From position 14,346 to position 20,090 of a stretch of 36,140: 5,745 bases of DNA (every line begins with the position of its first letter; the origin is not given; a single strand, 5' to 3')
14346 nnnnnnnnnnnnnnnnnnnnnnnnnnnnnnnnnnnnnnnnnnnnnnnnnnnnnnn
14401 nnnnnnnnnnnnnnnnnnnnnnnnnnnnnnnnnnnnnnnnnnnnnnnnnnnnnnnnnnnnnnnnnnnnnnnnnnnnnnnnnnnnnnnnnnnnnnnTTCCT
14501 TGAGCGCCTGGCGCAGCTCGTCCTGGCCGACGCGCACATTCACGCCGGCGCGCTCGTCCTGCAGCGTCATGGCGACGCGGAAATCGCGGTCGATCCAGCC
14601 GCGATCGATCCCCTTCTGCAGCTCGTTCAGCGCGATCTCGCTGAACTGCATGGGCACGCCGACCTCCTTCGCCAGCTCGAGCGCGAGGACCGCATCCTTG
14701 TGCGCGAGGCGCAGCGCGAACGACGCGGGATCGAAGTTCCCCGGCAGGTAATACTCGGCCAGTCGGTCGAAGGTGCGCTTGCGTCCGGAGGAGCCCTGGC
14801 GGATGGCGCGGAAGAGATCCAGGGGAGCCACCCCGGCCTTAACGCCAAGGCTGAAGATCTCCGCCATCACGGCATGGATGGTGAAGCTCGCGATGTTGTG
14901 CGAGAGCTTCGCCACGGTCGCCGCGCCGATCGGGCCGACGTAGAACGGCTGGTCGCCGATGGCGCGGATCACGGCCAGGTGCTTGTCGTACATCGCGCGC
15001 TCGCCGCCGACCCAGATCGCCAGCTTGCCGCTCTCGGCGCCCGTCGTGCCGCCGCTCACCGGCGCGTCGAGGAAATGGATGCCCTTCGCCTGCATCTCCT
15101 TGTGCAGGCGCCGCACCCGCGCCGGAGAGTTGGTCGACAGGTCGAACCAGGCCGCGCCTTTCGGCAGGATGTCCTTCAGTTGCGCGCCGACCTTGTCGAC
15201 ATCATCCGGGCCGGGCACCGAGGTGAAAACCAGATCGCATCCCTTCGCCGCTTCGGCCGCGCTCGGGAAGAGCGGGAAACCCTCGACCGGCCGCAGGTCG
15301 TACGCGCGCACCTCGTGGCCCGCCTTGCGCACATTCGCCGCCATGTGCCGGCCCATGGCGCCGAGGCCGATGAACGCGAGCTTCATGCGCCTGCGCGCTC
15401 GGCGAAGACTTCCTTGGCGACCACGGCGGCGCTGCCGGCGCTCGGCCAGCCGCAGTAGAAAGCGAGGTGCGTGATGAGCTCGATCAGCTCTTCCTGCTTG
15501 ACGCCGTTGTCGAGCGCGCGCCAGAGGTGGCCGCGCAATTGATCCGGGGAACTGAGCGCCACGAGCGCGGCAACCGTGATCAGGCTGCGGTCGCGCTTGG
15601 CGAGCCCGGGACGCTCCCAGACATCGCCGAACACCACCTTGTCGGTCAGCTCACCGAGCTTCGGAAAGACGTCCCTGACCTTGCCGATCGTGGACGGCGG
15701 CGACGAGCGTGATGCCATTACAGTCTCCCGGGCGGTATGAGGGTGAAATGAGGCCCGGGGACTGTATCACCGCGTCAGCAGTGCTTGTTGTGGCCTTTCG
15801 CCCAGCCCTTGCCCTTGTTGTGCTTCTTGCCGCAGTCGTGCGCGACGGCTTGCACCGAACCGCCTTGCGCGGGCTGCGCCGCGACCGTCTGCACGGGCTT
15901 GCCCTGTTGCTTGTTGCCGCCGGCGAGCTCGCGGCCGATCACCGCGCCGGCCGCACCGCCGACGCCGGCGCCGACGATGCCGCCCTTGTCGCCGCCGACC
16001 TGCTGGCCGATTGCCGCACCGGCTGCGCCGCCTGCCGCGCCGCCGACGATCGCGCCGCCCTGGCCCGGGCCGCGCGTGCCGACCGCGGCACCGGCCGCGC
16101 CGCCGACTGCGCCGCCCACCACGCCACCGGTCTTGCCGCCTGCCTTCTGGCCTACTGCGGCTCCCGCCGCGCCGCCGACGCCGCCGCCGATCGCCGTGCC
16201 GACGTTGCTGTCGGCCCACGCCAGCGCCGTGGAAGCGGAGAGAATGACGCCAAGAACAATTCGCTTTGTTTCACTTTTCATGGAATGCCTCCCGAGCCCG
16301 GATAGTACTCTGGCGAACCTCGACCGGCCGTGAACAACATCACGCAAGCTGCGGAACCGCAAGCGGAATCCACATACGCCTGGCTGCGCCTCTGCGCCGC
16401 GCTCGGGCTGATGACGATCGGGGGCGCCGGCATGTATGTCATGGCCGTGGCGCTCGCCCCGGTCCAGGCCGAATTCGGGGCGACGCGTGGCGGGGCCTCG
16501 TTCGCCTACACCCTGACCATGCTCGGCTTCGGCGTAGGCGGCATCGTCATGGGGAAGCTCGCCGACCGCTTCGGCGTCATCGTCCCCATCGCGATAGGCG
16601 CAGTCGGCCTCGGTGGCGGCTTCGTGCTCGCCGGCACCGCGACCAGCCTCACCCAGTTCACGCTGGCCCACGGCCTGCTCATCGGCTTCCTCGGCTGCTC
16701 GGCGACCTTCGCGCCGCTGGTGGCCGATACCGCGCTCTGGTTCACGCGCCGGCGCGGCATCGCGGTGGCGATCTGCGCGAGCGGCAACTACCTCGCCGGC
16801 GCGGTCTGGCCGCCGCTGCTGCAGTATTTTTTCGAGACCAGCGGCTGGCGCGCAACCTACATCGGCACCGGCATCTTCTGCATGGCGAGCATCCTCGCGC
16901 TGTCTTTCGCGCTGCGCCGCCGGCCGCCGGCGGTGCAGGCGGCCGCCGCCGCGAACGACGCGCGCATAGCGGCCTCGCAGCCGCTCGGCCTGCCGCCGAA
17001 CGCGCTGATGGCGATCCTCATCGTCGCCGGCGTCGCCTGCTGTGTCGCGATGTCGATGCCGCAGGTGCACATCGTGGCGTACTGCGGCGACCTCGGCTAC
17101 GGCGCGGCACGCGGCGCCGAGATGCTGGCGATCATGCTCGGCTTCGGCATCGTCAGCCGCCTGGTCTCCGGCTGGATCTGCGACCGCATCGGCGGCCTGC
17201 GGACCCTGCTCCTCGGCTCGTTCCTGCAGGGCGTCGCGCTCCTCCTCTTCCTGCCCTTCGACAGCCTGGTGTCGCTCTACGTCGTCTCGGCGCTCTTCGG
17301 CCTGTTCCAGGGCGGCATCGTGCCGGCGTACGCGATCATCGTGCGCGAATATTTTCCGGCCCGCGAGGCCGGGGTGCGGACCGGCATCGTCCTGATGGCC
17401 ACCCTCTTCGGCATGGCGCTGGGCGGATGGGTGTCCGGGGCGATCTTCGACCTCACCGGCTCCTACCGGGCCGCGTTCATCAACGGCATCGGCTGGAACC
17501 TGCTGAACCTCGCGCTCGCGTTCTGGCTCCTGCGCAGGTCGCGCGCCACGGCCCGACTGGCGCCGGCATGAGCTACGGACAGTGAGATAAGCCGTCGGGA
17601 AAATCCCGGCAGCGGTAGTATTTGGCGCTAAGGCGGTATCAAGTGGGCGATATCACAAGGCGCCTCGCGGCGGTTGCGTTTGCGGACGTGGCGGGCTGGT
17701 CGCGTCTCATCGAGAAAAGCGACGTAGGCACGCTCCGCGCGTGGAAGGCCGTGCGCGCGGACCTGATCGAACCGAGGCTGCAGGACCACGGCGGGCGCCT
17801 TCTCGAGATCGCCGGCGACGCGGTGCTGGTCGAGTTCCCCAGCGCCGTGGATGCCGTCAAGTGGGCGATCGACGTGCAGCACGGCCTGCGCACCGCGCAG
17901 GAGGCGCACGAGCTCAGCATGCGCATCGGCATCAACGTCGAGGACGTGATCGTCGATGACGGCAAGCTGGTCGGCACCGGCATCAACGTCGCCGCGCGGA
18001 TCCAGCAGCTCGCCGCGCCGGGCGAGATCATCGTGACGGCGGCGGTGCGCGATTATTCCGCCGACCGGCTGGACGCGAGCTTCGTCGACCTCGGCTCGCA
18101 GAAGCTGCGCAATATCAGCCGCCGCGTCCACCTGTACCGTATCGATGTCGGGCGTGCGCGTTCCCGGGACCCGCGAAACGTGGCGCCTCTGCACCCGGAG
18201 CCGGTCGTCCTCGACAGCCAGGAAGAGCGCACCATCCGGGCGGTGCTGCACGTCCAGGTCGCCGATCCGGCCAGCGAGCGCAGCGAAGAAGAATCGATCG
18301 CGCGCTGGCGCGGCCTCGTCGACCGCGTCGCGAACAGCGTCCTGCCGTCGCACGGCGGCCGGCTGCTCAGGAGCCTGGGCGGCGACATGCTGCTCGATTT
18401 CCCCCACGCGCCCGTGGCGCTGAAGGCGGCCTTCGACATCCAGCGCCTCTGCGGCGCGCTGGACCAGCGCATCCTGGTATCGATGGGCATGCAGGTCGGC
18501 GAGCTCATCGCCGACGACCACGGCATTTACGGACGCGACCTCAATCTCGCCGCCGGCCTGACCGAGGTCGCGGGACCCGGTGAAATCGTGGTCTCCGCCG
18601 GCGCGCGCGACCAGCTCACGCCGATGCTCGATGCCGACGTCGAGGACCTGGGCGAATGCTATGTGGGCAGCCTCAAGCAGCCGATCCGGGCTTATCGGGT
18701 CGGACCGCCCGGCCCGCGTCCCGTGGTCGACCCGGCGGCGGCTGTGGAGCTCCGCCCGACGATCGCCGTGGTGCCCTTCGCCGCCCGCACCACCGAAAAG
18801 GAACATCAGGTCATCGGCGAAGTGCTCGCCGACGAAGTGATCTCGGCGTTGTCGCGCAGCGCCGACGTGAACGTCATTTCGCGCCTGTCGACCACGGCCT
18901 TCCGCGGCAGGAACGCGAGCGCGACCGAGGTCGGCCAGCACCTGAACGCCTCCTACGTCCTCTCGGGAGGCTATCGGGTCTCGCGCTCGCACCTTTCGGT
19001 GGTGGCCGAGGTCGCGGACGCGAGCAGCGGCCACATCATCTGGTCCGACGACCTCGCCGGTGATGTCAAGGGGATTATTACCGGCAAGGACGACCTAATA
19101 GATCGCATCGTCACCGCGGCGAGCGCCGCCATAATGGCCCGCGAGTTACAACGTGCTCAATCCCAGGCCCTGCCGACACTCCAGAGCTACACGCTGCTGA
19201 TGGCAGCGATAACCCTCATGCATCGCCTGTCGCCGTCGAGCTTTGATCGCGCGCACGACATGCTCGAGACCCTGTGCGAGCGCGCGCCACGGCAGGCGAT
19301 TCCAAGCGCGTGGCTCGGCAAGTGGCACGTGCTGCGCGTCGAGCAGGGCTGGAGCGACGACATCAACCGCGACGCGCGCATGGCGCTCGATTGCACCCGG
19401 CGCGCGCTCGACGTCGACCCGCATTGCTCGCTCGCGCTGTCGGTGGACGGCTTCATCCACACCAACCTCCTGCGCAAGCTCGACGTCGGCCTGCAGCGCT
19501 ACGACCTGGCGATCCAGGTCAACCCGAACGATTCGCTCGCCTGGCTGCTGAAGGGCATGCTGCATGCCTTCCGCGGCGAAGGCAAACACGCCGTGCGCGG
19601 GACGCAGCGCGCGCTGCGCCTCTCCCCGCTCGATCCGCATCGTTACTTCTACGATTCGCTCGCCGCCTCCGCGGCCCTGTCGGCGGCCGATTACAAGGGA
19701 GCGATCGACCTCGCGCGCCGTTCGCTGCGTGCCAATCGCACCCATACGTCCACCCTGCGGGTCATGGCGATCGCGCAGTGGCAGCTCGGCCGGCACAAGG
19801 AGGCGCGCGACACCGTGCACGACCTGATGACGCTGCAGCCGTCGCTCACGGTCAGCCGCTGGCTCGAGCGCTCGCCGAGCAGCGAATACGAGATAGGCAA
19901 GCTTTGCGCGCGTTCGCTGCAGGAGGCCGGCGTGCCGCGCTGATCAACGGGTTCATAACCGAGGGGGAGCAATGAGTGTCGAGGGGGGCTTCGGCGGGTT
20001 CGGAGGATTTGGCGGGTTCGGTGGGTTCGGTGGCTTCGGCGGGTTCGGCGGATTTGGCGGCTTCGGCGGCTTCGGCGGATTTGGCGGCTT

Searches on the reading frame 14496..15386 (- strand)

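Call 79: search_protein_families(library=pfam, proteins=[window:14496-15386:-], max_evalue=0.001)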
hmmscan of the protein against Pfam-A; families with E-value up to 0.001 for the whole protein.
window:14496-15386:- (297 aa): 3 families
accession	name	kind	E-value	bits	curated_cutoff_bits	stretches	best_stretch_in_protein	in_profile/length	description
PF03446.21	NAD_binding_2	-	3.2e-38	131.7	21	1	2-151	1-161/161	NAD binding domain of 6-phosphogluconate dehydrogenase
PF14833.11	NAD_binding_11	-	5.5e-17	62.6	30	1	154-269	1-115/122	NAD-binding of NADP-dependent 3-hydroxyisobutyrate dehydrogenase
PF03807.23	F420_oxidored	-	8.3e-06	26.8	21.6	1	2-72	1-81/94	NADP oxidoreductase coenzyme F420-dependent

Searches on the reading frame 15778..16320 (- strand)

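Call 79: search_protein_families(library=pfam, proteins=[window:15778-16320:-], max_evalue=0.001)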
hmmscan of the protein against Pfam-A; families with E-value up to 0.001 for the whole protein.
window:15778-16320:- (181 aa): 3 families
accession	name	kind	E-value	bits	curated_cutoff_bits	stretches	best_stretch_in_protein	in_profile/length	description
PF13488.11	Gly-zipper_Omp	-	1.5e-07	31.6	25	1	92-131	1-41/46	Glycine zipper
PF05433.20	Rick_17kDa_Anti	-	1.6e-07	31.5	24.2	1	93-131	2-41/43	Glycine zipper 2TM domain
PF13441.11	Gly-zipper_YMGG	-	2.6e-06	27.5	28.9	1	88-130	5-44/45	YMGG-like Gly-zipper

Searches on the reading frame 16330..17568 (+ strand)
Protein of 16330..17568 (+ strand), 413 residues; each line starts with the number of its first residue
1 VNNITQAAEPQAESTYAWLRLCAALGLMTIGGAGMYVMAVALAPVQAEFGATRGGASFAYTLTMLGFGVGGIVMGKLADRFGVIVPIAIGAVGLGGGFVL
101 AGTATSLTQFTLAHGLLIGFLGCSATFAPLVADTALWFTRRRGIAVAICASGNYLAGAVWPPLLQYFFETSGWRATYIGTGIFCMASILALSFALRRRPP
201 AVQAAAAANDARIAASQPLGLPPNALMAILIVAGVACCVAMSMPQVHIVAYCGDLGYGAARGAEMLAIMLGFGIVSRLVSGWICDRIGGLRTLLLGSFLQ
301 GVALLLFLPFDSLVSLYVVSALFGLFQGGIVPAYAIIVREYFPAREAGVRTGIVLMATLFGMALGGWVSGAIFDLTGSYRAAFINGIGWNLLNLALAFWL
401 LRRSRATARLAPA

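Call 79: search_protein_families(library=pfam, proteins=[window:16330-17568:+], max_evalue=0.001)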
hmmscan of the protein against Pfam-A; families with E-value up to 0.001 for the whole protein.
window:16330-17568:+ (413 aa): 1 family
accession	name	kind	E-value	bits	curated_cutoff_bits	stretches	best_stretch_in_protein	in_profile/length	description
PF07690.21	MFS_1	-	1.5e-44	152.7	33.4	2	29-313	6-291/347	Major Facilitator Superfamily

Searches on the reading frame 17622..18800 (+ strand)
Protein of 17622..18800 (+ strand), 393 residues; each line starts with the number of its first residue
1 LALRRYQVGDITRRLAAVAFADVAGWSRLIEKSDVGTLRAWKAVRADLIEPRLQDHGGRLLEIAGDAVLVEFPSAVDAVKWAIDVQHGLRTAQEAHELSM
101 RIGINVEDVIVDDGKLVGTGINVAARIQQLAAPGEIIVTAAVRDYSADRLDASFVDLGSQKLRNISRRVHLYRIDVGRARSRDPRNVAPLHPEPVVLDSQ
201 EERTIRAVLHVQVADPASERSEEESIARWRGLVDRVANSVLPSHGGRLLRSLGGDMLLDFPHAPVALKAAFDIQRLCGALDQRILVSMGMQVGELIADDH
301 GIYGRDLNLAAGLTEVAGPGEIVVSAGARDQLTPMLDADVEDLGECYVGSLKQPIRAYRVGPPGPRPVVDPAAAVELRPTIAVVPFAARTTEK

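Call 28: search_solved_structures(query=window:17622-18800:+, max_evalue=0.01, show_alignments=3)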
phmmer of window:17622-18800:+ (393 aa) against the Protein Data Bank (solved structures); distinct sequences matched with E-value up to 0.01: 13.
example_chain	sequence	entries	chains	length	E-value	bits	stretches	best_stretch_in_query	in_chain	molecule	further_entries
3mr7_A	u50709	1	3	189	2.2e-34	122.6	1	12-185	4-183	Adenylate/guanylate cyclase/hydrolase, alpha/beta fold family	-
5byo_A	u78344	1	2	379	4.2e-12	49.3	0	79-110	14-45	dTor_12x31L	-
1ybt_A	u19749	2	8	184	2.7e-10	43.3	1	7-171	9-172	hydrolase, alpha/beta hydrolase fold family | lipJ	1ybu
4yxz_A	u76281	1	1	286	3.3e-09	39.7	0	82-110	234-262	dTor_9x31L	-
4wp9_A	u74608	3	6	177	3.8e-09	39.6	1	19-172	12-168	Ma1120 | Cyclase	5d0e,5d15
4wp8_A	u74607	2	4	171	4.3e-09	39.4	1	19-169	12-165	Ma1120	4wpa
4wp3_A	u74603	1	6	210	5.9e-09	38.9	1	19-172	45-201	Ma1120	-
5d0g_A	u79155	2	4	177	6.2e-09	38.9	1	19-172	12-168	Cyclase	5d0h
1y10_A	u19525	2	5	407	1e-05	28.3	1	14-181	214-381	Hypothetical protein Rv1264/MT1302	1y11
3r5g_A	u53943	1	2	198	0.002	20.7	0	97-360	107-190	CyaB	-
5mbg_A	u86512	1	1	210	0.0027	20.3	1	18-176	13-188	Beta subunit of photoactivated adenylyl cyclase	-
1wc1_A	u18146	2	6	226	0.0079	18.8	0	113-149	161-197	ADENYLATE CYCLASE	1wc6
1wc0_A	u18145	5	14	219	0.0091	18.6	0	113-149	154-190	ADENYLATE CYCLASE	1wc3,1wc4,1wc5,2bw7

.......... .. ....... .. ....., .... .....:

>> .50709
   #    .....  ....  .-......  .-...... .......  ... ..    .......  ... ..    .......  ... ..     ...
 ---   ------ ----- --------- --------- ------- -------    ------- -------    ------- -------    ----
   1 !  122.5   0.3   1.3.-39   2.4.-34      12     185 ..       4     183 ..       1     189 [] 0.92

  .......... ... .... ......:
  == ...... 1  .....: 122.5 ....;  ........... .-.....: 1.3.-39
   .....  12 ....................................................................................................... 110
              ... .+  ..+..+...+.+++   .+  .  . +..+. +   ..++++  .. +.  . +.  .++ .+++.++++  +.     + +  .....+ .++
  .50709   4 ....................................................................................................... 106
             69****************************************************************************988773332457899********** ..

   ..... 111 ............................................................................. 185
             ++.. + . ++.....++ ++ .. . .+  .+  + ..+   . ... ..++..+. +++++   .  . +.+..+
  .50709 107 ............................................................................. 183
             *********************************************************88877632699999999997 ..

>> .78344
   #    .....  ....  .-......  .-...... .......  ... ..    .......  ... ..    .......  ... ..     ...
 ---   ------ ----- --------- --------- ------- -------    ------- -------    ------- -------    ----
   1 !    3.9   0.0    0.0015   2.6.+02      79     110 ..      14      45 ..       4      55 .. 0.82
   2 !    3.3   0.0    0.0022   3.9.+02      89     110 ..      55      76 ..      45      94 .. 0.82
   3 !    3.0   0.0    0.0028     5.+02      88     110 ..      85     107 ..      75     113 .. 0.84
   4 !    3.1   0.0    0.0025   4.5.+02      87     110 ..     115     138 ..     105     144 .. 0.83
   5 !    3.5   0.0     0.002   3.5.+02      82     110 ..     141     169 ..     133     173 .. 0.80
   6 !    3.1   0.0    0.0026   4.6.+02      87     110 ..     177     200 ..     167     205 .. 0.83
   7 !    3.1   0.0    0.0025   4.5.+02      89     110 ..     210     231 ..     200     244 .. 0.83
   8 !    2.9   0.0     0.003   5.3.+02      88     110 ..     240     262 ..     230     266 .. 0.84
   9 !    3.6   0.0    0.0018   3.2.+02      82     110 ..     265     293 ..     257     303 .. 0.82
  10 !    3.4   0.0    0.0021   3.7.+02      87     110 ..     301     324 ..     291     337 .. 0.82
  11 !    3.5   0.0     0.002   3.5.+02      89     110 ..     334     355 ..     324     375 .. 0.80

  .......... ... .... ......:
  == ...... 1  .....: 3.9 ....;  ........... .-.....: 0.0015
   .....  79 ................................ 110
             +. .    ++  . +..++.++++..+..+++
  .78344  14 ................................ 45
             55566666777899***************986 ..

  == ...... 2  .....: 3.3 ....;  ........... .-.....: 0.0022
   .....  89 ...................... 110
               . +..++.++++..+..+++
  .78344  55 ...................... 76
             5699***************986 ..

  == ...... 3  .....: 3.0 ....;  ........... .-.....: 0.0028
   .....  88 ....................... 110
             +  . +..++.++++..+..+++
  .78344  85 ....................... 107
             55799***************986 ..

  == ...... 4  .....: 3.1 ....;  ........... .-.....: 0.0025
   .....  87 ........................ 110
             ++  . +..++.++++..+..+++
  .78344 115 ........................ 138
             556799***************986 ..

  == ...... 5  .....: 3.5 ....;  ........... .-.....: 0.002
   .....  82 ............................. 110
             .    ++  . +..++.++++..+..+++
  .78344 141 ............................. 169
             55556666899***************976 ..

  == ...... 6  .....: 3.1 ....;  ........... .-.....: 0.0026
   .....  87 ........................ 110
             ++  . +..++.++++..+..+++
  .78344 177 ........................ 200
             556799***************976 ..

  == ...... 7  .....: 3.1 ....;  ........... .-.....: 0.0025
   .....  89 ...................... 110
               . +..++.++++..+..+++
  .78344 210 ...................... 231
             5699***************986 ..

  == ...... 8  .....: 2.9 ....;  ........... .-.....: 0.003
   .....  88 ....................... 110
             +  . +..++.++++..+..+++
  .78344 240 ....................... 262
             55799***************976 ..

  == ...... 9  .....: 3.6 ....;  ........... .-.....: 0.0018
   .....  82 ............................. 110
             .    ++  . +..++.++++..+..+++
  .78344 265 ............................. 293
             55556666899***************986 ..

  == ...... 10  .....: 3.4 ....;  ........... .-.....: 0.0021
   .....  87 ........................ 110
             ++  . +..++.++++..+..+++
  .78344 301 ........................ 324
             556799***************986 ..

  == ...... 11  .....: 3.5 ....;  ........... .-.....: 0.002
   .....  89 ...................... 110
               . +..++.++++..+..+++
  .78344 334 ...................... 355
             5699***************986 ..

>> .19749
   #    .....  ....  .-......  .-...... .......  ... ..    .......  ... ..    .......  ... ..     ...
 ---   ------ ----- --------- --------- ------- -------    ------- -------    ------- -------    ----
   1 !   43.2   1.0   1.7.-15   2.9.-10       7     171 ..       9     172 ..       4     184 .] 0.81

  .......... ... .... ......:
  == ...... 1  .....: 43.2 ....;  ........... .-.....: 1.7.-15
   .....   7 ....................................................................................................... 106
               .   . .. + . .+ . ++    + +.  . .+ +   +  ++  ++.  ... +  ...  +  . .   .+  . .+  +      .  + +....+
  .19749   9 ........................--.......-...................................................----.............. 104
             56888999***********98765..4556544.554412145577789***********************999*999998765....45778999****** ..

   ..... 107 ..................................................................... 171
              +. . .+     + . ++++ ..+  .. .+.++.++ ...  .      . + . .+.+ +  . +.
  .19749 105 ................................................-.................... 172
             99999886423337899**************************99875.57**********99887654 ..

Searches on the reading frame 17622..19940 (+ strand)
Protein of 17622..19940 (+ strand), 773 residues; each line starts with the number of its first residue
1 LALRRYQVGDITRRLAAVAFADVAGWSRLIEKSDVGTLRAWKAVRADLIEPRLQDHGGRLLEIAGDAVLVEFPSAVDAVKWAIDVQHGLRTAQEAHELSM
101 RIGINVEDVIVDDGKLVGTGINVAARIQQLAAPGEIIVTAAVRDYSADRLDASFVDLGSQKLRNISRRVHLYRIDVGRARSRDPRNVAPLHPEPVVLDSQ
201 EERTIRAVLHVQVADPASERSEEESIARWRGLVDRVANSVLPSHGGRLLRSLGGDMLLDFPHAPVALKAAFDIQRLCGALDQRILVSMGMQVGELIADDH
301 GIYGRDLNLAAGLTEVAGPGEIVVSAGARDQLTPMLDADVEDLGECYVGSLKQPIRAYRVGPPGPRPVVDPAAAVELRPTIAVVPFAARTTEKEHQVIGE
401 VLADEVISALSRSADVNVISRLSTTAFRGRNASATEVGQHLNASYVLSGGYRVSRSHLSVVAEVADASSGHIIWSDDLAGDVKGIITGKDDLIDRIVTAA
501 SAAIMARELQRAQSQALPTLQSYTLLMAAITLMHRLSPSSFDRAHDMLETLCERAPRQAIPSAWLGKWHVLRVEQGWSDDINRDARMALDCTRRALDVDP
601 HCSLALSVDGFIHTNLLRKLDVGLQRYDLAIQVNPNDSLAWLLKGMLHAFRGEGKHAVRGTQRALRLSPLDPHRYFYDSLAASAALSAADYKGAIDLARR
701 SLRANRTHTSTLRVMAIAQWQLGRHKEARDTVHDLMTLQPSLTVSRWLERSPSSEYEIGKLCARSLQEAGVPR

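Call 3: search_protein_families(library=pfam, proteins=[window:17622-19940:+], max_evalue=0.1)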
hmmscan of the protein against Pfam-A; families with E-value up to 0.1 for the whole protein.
window:17622-19940:+ (773 aa): 12 families
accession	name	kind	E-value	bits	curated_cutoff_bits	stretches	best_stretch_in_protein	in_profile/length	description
PF00211.25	Guanylate_cyc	-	2.8e-07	30.7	21.9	1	17-159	10-167/183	Adenylate and Guanylate cyclase catalytic domain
PF23914.1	TPR_CcmH_CycH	-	6.5e-07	29.8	42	1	630-737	42-149/158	Cytochrome c-type biogenesis protein H TPR domain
PF07719.23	TPR_2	-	5.4e-05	23.5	27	0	639-669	2-32/34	Tetratricopeptide repeat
PF13428.12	TPR_14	-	0.00019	22.2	23.5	0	640-672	3-35/44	Tetratricopeptide repeat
PF14559.12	TPR_19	-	0.00027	21.6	25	1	685-735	1-51/68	Tetratricopeptide repeat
PF12895.13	ANAPC3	-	0.0013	19.4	27.2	1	680-732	28-79/82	Anaphase-promoting complex, cyclosome, subunit 3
PF00515.34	TPR_1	-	0.0017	18.5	27.8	0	587-602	19-34/34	Tetratricopeptide repeat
PF07721.20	TPR_4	-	0.0027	18.6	27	1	711-732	3-24/26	Tetratricopeptide repeat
PF13424.12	TPR_12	-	0.021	15.5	30.1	1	689-730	24-66/77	Tetratricopeptide repeat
PF17680.6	FlgO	-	0.029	14.7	22.6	0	380-474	19-119/130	FlgO protein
PF13432.12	TPR_16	-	0.04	14.8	32.7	0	681-730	3-52/65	Tetratricopeptide repeat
PF13371.12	TPR_9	-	0.041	14.3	35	0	618-674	9-65/73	Tetratricopeptide repeat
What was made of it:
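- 17622..19943 (+): Transducer gene (773 aa): extra N-terminal cyclase domain, degenerate ancestral cyclase domain, TolB-N/FlgO-like domain, TPR array. Pfam Guanylate_cyc, TPR families and a weak FlgO hit (call 3).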

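Call 4: search_protein_families(library=ncbifam, proteins=[window:17622-19940:+], max_evalue=0.1)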
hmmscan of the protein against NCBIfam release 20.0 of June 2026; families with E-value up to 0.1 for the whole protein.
window:17622-19940:+ (773 aa): 7 families
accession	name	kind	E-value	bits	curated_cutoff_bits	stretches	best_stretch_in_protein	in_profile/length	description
NF058673.1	LipAdnlyCyLipJMY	equivalog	4.3e-18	65.2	800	2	10-172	290-447/449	bifunctional lipase/adenylate cyclase LipJ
TIGR03903.1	TOMM_kin_cyc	equivalog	1.1e-08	33.4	705.75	2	161-356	239-460/1267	TOMM system kinase/cyclase fusion protein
TIGR02917.1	PEP_TPR_lipo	equivalog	6e-08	31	312.2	1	619-746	174-298/899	XrtA/PEP-CTERM system TPR-repeat protein PrsT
NF009037.0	PRK12370.1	equivalog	1.6e-07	30.1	589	1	365-700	108-431/553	HilA/EilA family virulence transcriptional regulator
TIGR04510.1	mod_pep_cyc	subfamily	5.4e-05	21.9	400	1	14-141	4-144/814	putative peptide modification system cyclase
NF052415.1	T3SS_chap_SctY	equivalog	0.011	16.2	70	1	670-736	35-104/106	type III secretion apparatus assembly chaperone SctY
TIGR02800.1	propeller_TolB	equivalog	0.055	12.4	343.15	1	374-471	18-118/418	Tol-Pal system beta propeller repeat protein TolB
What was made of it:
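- On RiPP 'peptide modification system cyclase' (TIGR04510) / TOMM kinase-cyclase (TIGR03903): 21.9 against 400 bits, and 33.4 against 705.75 bits (call 4).
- Weak NCBIfam hits of the transducer to 'putative peptide modification system cyclase' TIGR04510 and 'TOMM system kinase/cyclase' TIGR03903 (call 4). Both NCBIfam hits are far below their cut-offs (21.9 against 400 bits; 33.4 against 706) (call 4).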

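Call 5: search_protein_families(library=padloc, proteins=[window:17622-19940:+], max_evalue=0.1)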
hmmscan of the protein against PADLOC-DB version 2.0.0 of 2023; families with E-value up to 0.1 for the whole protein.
window:17622-19940:+ (773 aa): 2 families
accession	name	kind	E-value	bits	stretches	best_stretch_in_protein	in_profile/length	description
PDLC00765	PycC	-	0.00016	18.9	1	14-162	254-428/477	Pycsar cyclase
PDLC02367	PycC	-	0.0067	13.9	0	18-148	46-194/226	-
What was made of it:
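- Closest known: Cyclase-based and protease-based anti-phage systems. Different: There are only weak domain-level hits (call 5), no effector of the Pycsar type, no IetA ATPase and no defence-island context.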
